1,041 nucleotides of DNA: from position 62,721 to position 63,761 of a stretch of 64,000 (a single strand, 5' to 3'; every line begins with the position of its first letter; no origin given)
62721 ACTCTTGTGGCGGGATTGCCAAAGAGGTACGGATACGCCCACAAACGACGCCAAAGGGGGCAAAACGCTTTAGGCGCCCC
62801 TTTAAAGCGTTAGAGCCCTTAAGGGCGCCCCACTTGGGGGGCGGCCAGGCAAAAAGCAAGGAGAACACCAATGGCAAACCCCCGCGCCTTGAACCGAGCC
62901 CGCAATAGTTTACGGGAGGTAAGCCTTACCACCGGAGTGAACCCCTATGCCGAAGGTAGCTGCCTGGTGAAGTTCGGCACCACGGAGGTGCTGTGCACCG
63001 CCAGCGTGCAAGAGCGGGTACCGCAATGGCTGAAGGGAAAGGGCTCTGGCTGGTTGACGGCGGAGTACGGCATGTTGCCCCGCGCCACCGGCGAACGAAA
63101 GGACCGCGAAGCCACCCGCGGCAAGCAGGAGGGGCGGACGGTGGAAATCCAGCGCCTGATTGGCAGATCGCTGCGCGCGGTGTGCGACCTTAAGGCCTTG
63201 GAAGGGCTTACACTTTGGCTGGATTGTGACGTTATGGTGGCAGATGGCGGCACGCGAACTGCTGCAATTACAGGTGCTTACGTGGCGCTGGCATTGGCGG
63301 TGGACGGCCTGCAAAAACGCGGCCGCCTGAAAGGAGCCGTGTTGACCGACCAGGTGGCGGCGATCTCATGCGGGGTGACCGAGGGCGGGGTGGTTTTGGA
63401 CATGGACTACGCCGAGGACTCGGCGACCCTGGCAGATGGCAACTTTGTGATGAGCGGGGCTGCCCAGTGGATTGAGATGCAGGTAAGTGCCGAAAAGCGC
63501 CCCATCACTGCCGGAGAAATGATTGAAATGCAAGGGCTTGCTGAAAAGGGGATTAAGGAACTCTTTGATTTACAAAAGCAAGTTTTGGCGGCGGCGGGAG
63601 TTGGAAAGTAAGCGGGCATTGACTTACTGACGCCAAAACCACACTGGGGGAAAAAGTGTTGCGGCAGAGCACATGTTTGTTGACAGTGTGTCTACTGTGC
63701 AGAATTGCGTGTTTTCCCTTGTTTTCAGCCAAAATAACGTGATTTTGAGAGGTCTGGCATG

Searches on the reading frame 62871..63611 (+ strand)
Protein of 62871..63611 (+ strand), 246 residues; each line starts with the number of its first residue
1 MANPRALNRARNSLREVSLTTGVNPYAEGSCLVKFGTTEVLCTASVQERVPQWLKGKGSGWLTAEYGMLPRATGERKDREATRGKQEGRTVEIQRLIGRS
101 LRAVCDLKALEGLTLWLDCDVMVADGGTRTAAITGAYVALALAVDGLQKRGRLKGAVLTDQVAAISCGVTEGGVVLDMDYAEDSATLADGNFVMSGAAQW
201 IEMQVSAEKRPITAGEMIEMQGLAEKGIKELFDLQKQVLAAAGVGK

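Call 51: find_encoding_contigs(protein=window:62871-63611:+, flank=10000, max_places=1)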
Protein window:62871-63611:+ (246 aa): 1 contig read that carries it; 1 place shown.
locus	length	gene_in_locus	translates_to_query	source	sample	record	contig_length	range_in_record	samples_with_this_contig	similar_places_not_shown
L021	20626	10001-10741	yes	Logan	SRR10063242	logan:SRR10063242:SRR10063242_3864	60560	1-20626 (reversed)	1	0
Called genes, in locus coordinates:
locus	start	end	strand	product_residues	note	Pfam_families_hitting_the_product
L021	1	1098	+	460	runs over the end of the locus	-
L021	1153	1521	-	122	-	-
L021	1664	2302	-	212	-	-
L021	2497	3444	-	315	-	-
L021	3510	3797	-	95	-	-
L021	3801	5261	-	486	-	PF12696:TraG-D_C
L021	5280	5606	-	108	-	-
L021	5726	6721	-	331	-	PF13728:TraF (faint), PF00085:Thioredoxin (faint), PF13098:Thioredoxin_2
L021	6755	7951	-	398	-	-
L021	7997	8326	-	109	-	-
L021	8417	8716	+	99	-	PF02325:CCB3_YggT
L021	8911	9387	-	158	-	-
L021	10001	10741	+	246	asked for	PF01138:RNase_PH, PF03725:RNase_PH_C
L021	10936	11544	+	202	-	PF01725:Ham1p_like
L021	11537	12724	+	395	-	PF04055:Radical_SAM, PF06969:HemN_C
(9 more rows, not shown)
